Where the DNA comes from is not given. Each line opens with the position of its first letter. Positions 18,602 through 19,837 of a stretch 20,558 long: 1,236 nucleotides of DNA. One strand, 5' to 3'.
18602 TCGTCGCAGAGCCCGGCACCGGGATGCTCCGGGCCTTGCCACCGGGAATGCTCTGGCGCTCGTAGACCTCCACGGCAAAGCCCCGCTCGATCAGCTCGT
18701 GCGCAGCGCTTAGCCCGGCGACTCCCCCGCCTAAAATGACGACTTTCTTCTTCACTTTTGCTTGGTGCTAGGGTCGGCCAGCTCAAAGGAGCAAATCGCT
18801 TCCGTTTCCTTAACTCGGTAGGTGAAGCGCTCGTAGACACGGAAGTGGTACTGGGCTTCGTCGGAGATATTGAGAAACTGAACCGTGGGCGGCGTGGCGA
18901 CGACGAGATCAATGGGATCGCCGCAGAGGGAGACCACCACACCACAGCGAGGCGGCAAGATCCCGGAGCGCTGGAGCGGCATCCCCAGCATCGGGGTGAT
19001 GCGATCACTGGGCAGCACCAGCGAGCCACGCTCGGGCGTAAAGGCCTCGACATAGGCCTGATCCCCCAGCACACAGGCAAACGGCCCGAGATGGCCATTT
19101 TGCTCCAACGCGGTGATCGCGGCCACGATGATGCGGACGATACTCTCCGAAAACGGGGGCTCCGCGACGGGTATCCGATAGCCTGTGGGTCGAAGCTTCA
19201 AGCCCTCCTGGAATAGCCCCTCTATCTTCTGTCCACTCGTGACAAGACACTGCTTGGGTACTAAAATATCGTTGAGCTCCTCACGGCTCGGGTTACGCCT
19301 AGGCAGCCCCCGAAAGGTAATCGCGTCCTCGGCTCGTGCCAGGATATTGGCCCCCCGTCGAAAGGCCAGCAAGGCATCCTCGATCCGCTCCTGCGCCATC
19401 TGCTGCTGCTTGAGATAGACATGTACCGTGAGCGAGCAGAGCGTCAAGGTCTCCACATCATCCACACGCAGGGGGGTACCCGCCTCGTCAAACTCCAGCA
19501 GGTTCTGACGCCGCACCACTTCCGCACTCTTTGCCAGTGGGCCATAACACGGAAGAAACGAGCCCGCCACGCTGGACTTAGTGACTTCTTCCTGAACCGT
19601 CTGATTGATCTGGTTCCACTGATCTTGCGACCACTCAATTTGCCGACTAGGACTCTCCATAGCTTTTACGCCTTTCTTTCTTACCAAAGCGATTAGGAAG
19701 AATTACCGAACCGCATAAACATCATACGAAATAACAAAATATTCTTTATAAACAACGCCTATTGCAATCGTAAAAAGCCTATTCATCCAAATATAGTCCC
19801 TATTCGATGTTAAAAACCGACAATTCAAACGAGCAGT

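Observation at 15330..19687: Family-1-like encapsulin shell gene translationally coupled to an isoprenoid-type enzyme set (CrtI-superfamily FAD oxidoreductase plus polyprenyl diphosphate synthase plus hypothetical)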

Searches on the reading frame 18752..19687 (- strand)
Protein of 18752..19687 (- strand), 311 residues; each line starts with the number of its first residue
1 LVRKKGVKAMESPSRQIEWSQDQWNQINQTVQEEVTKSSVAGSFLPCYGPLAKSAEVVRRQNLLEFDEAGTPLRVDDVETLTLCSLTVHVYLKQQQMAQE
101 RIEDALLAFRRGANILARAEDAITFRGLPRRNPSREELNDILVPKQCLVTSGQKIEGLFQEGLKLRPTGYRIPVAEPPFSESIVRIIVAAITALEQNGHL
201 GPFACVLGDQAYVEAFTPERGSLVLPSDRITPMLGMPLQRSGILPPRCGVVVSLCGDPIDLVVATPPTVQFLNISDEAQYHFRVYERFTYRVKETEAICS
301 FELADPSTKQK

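Call 5: search_protein_families(library=pfam, proteins=[window:18752-19687:-], max_evalue=0.01)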
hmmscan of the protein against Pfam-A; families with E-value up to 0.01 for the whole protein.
window:18752-19687:- (311 aa): 1 family
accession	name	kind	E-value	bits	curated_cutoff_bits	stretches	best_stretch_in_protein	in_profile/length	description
PF04454.18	Linocin_M18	-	5.2e-18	65.6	24.3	2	179-289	145-253/253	Encapsulating protein for peroxidase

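Call 6: search_protein_families(library=ncbifam, proteins=[window:18752-19687:-], max_evalue=0.01)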
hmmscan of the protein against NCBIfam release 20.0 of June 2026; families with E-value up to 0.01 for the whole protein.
window:18752-19687:- (311 aa): 1 family
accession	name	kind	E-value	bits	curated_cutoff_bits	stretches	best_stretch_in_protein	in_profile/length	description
NF041155.2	encap_f1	equivalog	2e-23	83.1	100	2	180-301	143-261/261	family 1 encapsulin nanocompartment shell protein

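Call 7: find_homologous_proteins(query=window:18752-19660:-)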
Query window:18752-19660:- (302 aa): 180 proteins with E <= 0.001 among 2457 candidates; the best 120 are listed.
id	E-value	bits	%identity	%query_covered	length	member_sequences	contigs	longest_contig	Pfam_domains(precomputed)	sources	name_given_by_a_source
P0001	1.8e-198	676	100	100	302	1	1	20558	PF04454.19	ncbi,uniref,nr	ncbi:encapsulin [Armatimonas sp.]|uniref:encapsulin n=1 Tax=Armatimonas sp. TaxID=1872638 RepID=UPI0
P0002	5.4e-167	572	85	100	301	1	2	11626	PF04454.19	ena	-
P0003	1.3e-146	505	75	100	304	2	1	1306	PF04454.19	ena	-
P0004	3.4e-98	347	58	99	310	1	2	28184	PF04454.19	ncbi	-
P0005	1.8e-97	344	57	98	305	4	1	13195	PF04454.19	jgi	-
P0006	4.0e-97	343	55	100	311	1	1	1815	PF04454.19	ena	-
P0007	2.8e-96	340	56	98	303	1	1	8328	PF04454.19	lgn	-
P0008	6.8e-96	339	56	97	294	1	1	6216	PF04454.19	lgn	-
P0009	1.1e-94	335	56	98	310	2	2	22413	PF04454.19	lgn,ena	-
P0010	2.6e-91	324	53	98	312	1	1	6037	PF04454.19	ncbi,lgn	ncbi:MAG: family 1 encapsulin nanocompartment shell protein [Thermosynechococcaceae cyanobacterium]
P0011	3.8e-91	323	56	96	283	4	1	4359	PF04454.19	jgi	jgi:uncharacterized linocin/CFP29 family protein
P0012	5.4e-91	323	53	99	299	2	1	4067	PF04454.19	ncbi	-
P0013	2.0e-90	321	53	97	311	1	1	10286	PF04454.19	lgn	-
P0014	3.4e-89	317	54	96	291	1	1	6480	PF04454.19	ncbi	-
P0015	4.8e-88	313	51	97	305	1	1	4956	PF04454.19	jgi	jgi:uncharacterized linocin/CFP29 family protein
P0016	1.4e-87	312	51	95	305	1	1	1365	PF04454.19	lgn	-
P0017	1.6e-87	312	53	96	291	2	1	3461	PF04454.19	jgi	jgi:uncharacterized linocin/CFP29 family protein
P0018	5.4e-87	310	55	96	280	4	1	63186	PF04454.19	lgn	-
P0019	2.4e-86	308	55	95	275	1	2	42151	PF04454.19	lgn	-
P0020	5.8e-85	303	54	95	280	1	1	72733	PF04454.19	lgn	-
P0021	1.1e-84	302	52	97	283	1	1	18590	PF04454.19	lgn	-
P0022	1.8e-84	302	54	96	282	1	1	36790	PF04454.19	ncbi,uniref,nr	ncbi:encapsulin [Acaryochloris sp. IP29b_bin.137]|uniref:encapsulin n=1 Tax=Acaryochloris sp. IP29b_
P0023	5.4e-84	300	51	99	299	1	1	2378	PF04454.19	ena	-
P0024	5.5e-84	300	52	97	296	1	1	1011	PF04454.19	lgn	-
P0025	5.9e-82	293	53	96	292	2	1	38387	PF04454.19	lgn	-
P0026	6.8e-82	293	47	96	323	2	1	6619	PF04454.19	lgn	-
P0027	1.8e-81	292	51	98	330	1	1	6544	PF04454.19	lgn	-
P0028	3.3e-81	291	53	96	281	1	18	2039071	PF04454.19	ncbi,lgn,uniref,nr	ncbi:encapsulin [Acaryochloris sp. CCMEE 5410]|uniref:encapsulin n=1 Tax=Acaryochloris sp. CCMEE 541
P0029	7.8e-81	290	51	99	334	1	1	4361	PF04454.19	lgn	-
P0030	1.9e-79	285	52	96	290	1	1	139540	PF04454.19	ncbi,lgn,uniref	ncbi:encapsulin [Acaryochloris marina NIES-2412]|uniref:encapsulin n=1 Tax=Acaryochloris marina TaxI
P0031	1.9e-79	285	51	98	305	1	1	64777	PF04454.19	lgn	-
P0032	2.2e-79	285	53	95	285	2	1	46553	PF04454.19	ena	-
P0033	5.7e-79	283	49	97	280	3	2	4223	PF04454.19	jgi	jgi:uncharacterized linocin/CFP29 family protein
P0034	2.4e-78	281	51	96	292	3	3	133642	PF04454.19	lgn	-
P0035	7.4e-76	273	50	96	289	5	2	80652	PF04454.19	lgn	-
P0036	1.9e-71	259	45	97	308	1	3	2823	PF04454.19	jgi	jgi:uncharacterized linocin/CFP29 family protein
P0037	7.1e-68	247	46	98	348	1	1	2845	PF04454.19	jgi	jgi:uncharacterized linocin/CFP29 family protein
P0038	9.0e-66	240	42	97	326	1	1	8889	PF04454.19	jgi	jgi:uncharacterized linocin/CFP29 family protein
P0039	1.5e-65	239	41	95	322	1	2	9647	PF04454.19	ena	-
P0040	2.0e-65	239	42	96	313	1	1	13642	PF04454.19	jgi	jgi:uncharacterized linocin/CFP29 family protein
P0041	6.9e-65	237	43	97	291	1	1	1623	PF04454.19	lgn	-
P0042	1.2e-64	237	44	97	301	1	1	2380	PF04454.19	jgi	jgi:uncharacterized linocin/CFP29 family protein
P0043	2.9e-64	235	45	97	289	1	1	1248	PF04454.19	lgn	-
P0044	3.2e-64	235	42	96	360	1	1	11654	PF04454.19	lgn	-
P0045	3.1e-63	232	42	95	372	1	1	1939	PF04454.19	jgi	jgi:uncharacterized linocin/CFP29 family protein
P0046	3.5e-63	232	43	95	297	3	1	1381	PF04454.19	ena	-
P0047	3.6e-63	232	46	93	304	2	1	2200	PF04454.19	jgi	-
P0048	4.6e-63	231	43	96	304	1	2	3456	PF04454.19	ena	-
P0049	4.7e-63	231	42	93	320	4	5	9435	PF04454.19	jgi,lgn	jgi:uncharacterized linocin/CFP29 family protein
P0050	1.6e-62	229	44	98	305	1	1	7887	PF04454.19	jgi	jgi:uncharacterized linocin/CFP29 family protein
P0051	2.5e-62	229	44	97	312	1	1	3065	PF04454.19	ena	-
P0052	3.9e-62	228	42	97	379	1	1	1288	PF04454.19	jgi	jgi:uncharacterized linocin/CFP29 family protein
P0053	1.1e-61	227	44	94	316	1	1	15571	PF04454.19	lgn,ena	-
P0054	1.3e-61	227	44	98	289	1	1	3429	PF04454.19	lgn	-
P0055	4.6e-61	225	51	41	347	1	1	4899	PF04454.19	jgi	jgi:uncharacterized linocin/CFP29 family protein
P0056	6.2e-61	224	32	95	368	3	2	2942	PF04454.19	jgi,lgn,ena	-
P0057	6.7e-61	224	45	93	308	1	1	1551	PF04454.19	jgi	jgi:uncharacterized linocin/CFP29 family protein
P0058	2.7e-60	222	43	94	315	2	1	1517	PF04454.19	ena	-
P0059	2.9e-60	222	44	94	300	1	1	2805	PF04454.19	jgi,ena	-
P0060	8.3e-60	221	43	95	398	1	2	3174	PF04454.19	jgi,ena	jgi:uncharacterized linocin/CFP29 family protein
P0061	9.1e-60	220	43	97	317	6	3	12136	PF04454.19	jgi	jgi:uncharacterized linocin/CFP29 family protein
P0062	1.8e-59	219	45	91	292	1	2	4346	PF04454.19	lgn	-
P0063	6.1e-59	218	44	94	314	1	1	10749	PF04454.19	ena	-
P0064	1.0e-57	214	41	98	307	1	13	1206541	PF04454.19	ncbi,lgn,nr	ncbi:MAG: hypothetical protein MNPFHGCM_01818 [Gemmatimonadaceae bacterium]|nr:hypothetical protein 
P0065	1.8e-57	213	41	95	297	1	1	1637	PF04454.19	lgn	-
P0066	3.4e-57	212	43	94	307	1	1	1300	PF04454.19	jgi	jgi:uncharacterized linocin/CFP29 family protein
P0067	8.1e-57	211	43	94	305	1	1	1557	PF04454.19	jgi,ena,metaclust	metaclust:\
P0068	1.3e-56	210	42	95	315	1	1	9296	PF04454.19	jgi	jgi:uncharacterized linocin/CFP29 family protein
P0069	1.5e-56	210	40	97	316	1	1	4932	PF04454.19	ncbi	-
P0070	2.0e-56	210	43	94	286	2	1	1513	PF04454.19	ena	-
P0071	3.7e-56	209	42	97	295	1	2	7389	PF04454.19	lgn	-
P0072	4.1e-56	208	40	98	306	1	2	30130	PF04454.19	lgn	-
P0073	7.3e-56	208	43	94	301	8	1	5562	PF04454.19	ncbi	-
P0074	9.9e-56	207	42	98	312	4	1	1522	PF04454.19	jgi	jgi:uncharacterized linocin/CFP29 family protein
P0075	1.0e-55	207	43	99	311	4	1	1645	PF04454.19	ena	-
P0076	1.6e-55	207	55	38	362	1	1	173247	PF04454.19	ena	-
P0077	1.6e-55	207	43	93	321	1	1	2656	PF04454.19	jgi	-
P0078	1.6e-55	207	42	93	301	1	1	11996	PF04454.19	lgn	-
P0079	2.5e-55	206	43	97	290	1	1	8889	PF04454.19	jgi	jgi:uncharacterized linocin/CFP29 family protein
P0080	3.3e-55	206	42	97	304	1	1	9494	PF04454.19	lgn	-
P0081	3.9e-55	205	40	95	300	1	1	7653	PF04454.19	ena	-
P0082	4.0e-55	205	44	92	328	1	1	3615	PF04454.19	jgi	jgi:uncharacterized linocin/CFP29 family protein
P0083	4.1e-55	205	41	96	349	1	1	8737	PF04454.19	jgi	jgi:uncharacterized linocin/CFP29 family protein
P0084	4.6e-55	205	40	98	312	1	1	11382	PF04454.19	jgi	jgi:uncharacterized linocin/CFP29 family protein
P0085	5.5e-55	205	42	92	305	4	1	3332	PF04454.19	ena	-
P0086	6.1e-55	205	42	93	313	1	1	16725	PF04454.19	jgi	jgi:uncharacterized linocin/CFP29 family protein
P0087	6.6e-55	204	43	93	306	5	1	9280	PF04454.19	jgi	jgi:uncharacterized linocin/CFP29 family protein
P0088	8.8e-55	204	41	93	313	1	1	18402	PF04454.19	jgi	jgi:uncharacterized linocin/CFP29 family protein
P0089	9.0e-55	204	40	96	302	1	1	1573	PF04454.19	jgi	jgi:uncharacterized linocin/CFP29 family protein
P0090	1.0e-54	204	43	97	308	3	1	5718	PF04454.19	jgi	-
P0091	1.2e-54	204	43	93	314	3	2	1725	PF04454.19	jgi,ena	-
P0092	1.3e-54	204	40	93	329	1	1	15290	PF04454.19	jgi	jgi:uncharacterized linocin/CFP29 family protein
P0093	2.7e-54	203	41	96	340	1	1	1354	PF04454.19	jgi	-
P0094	2.7e-54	202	41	97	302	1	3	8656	PF04454.19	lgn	-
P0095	2.8e-54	202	42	93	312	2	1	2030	PF04454.19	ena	-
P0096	4.6e-54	202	40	97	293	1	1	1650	PF04454.19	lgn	-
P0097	4.7e-54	202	42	96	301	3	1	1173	PF04454.19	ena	-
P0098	5.9e-54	201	41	97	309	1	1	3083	PF04454.19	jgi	-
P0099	6.0e-54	201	40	98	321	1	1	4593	PF04454.19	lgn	-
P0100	7.1e-54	201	44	92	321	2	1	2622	PF04454.19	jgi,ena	-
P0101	8.0e-54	201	43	91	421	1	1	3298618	PF04454.19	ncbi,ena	-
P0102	8.5e-54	201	42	98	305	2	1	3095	PF04454.19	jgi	jgi:uncharacterized linocin/CFP29 family protein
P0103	9.2e-54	201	41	92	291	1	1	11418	PF04454.19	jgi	jgi:uncharacterized linocin/CFP29 family protein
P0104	1.1e-53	200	42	98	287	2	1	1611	PF04454.19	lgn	-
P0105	1.2e-53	200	42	92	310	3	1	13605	PF04454.19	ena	-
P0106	1.3e-53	200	38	94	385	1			PF04454.19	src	-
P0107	1.4e-53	200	42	96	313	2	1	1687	PF04454.19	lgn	-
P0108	1.4e-53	200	37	93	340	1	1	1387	PF04454.19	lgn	-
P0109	2.0e-53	200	42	95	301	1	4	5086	PF04454.19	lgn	-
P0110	2.2e-53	200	38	94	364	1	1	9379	PF04454.19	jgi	jgi:uncharacterized linocin/CFP29 family protein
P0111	2.4e-53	199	41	96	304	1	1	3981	PF04454.19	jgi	jgi:uncharacterized linocin/CFP29 family protein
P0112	2.7e-53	199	43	93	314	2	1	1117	PF04454.19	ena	-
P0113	2.7e-53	199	42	95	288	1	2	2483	PF04454.19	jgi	jgi:uncharacterized linocin/CFP29 family protein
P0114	2.8e-53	199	40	93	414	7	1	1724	PF04454.19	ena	-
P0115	2.9e-53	199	41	97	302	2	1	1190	PF04454.19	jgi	jgi:uncharacterized linocin/CFP29 family protein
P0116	3.3e-53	199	41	97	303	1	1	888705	PF04454.19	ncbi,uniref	ncbi:encapsulin [Variovorax sp. GT1P44]|uniref:encapsulin n=1 Tax=Variovorax sp. GT1P44 TaxID=344374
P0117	3.4e-53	199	40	96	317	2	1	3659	PF04454.19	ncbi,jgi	jgi:uncharacterized linocin/CFP29 family protein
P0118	3.5e-53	199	44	93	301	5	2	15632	PF04454.19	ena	-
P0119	3.8e-53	199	38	93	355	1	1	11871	PF04454.19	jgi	jgi:uncharacterized linocin/CFP29 family protein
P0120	4.3e-53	199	39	97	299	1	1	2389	PF04454.19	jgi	jgi:uncharacterized linocin/CFP29 family protein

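Call 11: find_encoding_contigs(protein=P0004, flank=8000, max_places=2)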
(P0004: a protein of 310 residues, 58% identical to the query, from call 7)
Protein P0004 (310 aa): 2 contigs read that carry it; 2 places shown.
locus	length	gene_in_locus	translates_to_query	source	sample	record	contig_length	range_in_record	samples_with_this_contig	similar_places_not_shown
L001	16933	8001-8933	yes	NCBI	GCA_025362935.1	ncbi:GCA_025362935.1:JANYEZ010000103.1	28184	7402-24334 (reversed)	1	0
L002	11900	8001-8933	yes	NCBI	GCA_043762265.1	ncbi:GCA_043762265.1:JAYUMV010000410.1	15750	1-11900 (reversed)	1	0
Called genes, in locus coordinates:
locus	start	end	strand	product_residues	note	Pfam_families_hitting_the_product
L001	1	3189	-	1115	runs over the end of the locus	PF13088:BNR_2 (faint), PF02012:BNR (faint), PF14870:PSII_BNR (faint), PF15902:Sortilin-Vps10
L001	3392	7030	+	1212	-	PF00211:Guanylate_cyc, PF13191:AAA_16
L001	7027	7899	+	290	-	PF11578:DUF3237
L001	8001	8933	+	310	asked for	PF04454:Linocin_M18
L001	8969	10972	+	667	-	PF01266:DAO (faint), PF01593:Amino_oxidase, PF07992:Pyr_redox_2 (faint), PF13450:NAD_binding_8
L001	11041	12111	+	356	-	PF00348:polyprenyl_synt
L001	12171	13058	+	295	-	-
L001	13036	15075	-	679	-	PF00989:PAS (weak), PF08448:PAS_4, PF13426:PAS_9 (weak), PF08447:PAS_3, PF08448:PAS_4, PF00990:GGDEF, PF01966:HD, PF13487:HD_5, +1 more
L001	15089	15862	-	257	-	-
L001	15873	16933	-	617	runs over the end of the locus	PF03958:Secretin_N (weak), PF00263:Secretin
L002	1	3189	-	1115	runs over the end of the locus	PF13088:BNR_2 (faint), PF02012:BNR (faint), PF14870:PSII_BNR (faint), PF15902:Sortilin-Vps10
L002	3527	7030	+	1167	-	PF00211:Guanylate_cyc, PF13191:AAA_16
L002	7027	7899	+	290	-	PF11578:DUF3237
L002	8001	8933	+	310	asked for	PF04454:Linocin_M18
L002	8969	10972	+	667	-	PF01266:DAO (faint), PF01593:Amino_oxidase, PF07992:Pyr_redox_2 (faint), PF13450:NAD_binding_8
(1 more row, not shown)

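Call 12: find_encoding_contigs(protein=P0028, flank=8000, max_places=2)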
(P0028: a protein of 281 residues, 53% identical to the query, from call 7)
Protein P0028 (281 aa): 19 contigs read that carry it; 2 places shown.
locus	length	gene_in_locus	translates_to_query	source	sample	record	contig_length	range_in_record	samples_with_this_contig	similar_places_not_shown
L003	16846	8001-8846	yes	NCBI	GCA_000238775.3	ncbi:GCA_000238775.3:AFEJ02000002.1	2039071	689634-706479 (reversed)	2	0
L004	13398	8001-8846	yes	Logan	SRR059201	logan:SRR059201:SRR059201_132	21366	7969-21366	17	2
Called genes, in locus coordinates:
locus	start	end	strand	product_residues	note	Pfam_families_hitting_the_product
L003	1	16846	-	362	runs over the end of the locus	PF13808:DDE_Tnp_1_assoc, PF01609:DDE_Tnp_1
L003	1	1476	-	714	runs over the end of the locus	PF01590:GAF, PF13185:GAF_2, PF13492:GAF_3 (weak), PF00989:PAS, PF08448:PAS_4, PF13426:PAS_9, PF00512:HisKA, PF02518:HATPase_c, +2 more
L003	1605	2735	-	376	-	PF02572:CobA_CobO_BtuR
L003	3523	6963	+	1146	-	PF00211:Guanylate_cyc, PF13191:AAA_16, PF17874:TPR_MalT (weak)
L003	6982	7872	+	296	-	PF11578:DUF3237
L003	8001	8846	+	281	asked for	PF04454:Linocin_M18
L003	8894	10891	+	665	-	PF01266:DAO (weak), PF01593:Amino_oxidase, PF07992:Pyr_redox_2 (faint), PF13450:NAD_binding_8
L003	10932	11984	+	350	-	PF00348:polyprenyl_synt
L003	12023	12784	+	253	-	-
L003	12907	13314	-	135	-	-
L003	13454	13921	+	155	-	PF07592:DDE_Tnp_ISAZ013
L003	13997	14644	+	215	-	PF07592:DDE_Tnp_ISAZ013, PF13358:DDE_3 (weak)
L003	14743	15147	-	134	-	PF09383:NIL, PF12797:Fer4_2 (weak), PF13237:Fer4_10, PF00037:Fer4, PF12837:Fer4_6 (weak), PF14697:Fer4_21, PF13187:Fer4_9, PF00037:Fer4 (weak), +5 more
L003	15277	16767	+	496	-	PF00675:Peptidase_M16, PF05193:Peptidase_M16_C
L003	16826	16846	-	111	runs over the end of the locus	-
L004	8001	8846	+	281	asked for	PF04454:Linocin_M18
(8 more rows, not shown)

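Call 23: find_related_loci(query=A1, collection=genome_contigs, flank=10000)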
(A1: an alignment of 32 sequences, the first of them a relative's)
Query A1 (302 aa) in genome_contigs; peptide patterns used: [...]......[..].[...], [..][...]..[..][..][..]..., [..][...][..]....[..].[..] (x = any residue, [..] = any of these).
67 stretches matched a pattern; 32 encode a relative of the query (tblastn E <= 1e-3); 32 distinct loci.
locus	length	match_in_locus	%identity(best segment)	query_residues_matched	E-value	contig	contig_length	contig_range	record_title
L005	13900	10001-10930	58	1-300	2e-107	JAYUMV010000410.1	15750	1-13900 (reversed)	MAG: Chthonomonadaceae bacterium isolate GFS_9681 GFS_9681_409, whole genome shotgun sequence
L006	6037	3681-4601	53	1-296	3e-100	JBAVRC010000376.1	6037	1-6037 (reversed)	MAG: Thermosynechococcaceae cyanobacterium isolate MFD03026_ilm_asm_bin6 k127_2997, whole genome shotgun sequence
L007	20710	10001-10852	54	2-295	3e-93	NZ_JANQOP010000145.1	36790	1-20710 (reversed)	MAG: Acaryochloris sp. IP29b_bin.137 k99_3290829, whole genome shotgun sequence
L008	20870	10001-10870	53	5-294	8e-93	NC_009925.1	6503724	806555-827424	Acaryochloris marina MBIC11017, complete sequence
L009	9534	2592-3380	56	24-295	7e-91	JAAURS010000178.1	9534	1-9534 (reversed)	MAG: Acaryochloridaceae cyanobacterium RU_4_10 NODE_3878_length_9534_cov_3.036569, whole genome shotgun sequence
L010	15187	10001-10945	47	2-294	3e-88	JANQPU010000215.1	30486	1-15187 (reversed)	MAG: Acaryochloris sp. IP29b_bin.176 k99_576743, whole genome shotgun sequence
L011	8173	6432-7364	43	7-294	1e-73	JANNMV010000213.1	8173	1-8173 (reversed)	MAG: Pseudomonadota bacterium isolate SOY_35_metabat.243 SOY_35_k141_579249, whole genome shotgun sequence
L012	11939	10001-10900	43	7-292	3e-73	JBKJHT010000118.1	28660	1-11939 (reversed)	MAG: Burkholderiales bacterium isolate ant_bin.123 S1Ck117_5219411_flag_1_multi_29.4217_len_28660, whole genome shotgun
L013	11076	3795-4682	39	8-302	2e-63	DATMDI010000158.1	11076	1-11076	MAG TPA_asm: Vicinamibacterales bacterium isolate SMAG_U13404 k141_314726, whole genome shotgun sequence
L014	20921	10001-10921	43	10-285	6e-63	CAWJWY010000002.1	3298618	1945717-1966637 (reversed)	MAG: uncultured Acidobacteriota bacterium isolate MFD01275.bin.2.31 genome assembly, contig: contig_13757, whole genome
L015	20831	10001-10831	40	1-285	3e-56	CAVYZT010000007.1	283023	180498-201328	MAG: uncultured Acidobacteriota bacterium isolate MFD02242.bin.1.229 genome assembly, contig: contig_26886, whole genome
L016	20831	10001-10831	38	10-288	3e-55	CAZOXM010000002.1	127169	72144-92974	MAG TPA_asm: uncultured Granulosicoccaceae bacterium isolate SRP268394_co1_155 genome assembly, contig: NODE_122_length_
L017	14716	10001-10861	39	28-289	7e-51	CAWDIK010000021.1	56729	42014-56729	MAG: Vicinamibacterales bacterium isolate MFD04850.bin.2.276 genome assembly, contig: contig_72816, whole genome shotgun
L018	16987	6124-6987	36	7-302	8e-50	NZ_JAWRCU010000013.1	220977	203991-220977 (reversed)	Mesorhizobium sp. BAC0120 Scaffold13_1, whole genome shotgun sequence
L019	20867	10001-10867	38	7-297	6e-47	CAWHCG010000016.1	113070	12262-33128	MAG: uncultured beta proteobacterium isolate MFD00962.bin.2.12 genome assembly, contig: contig_148656, whole genome shot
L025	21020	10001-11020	27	6-298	7e-33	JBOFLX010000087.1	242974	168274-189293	MAG: Waterburya sp. isolate WFFMC_MAG_329 k139_51073_flag=0_multi=22.9964_len=242974, whole genome shotgun sequence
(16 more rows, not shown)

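Call 32: search_solved_structures(query=window:18752-19660:-, max_evalue=0.01, show_alignments=1)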
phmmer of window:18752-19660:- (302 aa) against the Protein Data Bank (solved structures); distinct sequences matched with E-value up to 0.01: 14.
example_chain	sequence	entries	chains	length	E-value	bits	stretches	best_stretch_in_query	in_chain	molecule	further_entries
4pt2_P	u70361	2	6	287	6.3e-13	51.9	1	163-296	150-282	Encapsulin protein | Type 1 encapsulin shell protein EncA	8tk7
7s4q_A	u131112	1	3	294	6.9e-13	51.7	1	163-296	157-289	EncA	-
7s20_A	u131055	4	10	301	7.6e-13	51.6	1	163-296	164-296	EncA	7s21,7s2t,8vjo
8v4n_A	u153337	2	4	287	9.8e-13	51.2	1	163-296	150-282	Type 1 encapsulin shell protein EncA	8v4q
8rvj_A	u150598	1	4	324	2.4e-12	50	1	178-297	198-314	Type 1 encapsulin shell protein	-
6nj8_A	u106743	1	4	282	5.7e-12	48.7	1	178-296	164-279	Encapsulating protein for a DyP-type peroxidase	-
7mh2_A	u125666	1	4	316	7.3e-12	48.4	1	178-297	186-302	T4GALA Engineered Protein Nanocage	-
9b9i_A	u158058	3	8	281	3.1e-11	46.3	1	163-296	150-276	Type 1 encapsulin shell protein EncA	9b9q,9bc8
9fy6_A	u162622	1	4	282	2.3e-10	43.4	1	178-293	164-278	Bacteriocin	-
9zvv_A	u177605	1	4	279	7.8e-09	38.4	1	178-296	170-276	Type 1 encapsulin shell protein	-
9zw3_A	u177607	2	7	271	3.2e-08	36.4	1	178-296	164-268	Type 1 encapsulin shell protein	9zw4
7odw_A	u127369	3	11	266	5.2e-05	25.9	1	173-289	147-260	Linocin_M18 bacteriocin protein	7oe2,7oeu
9i8e_C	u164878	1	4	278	0.00017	24.2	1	171-293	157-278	Encapsulin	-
9i8f_C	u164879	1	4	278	0.00033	23.3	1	171-293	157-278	Encapsulin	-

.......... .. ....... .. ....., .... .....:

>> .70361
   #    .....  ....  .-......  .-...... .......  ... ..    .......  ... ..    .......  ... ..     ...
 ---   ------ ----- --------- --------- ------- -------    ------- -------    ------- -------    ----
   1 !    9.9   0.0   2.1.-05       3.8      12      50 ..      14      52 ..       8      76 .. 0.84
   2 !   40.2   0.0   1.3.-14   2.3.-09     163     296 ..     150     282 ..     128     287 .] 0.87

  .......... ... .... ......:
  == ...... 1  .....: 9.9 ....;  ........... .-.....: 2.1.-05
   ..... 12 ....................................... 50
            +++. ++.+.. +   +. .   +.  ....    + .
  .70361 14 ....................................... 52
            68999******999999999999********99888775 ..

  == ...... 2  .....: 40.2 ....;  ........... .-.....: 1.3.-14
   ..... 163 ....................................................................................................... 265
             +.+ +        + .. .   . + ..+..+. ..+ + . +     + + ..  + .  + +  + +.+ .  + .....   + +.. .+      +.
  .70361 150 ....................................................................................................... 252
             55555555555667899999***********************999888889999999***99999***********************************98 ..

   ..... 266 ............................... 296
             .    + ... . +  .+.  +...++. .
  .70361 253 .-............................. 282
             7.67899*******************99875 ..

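Call 49: predict_structure(alignment_id=A1)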
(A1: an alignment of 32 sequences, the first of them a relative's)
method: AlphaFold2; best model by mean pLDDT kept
length: 302 residues; sequences in the alignment: 32
mean_pLDDT: 89.5   pTM: 0.87
mean pLDDT of the five models: 89.5, 88.3, 87.8, 86.7, 86.0
residues with pLDDT >= 90: 227; 70-90: 48; 50-70: 14; < 50: 13
segments of 3 or more residues with pLDDT < 50: 1-3, 160-168
pLDDT, mean of each block of 10 residues (from residue 1): 59 94 96 95 91 83 85 96 89 92 98 97 96 98 95 80 47 86 94 96 91 88 96 95 95 96 93 97 94 78 50
secondary structure, 60 per line:
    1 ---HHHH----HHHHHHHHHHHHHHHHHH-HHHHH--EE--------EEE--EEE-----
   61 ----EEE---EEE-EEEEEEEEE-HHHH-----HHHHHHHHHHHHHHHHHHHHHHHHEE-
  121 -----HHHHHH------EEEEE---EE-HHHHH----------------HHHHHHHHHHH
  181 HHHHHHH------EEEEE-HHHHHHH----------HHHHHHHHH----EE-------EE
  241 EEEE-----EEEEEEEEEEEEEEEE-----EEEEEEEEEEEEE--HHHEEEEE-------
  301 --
elements in order: H4-7 H12-29 H31-35 E48-50 E53-55 E65-67 E71-73 E75-83 H85-88 H94-117 H126-131 E138-142 H149-153 H170-187 E194-198 H200-206 H217-225 E239-244 E250-265 E271-283 E289-293
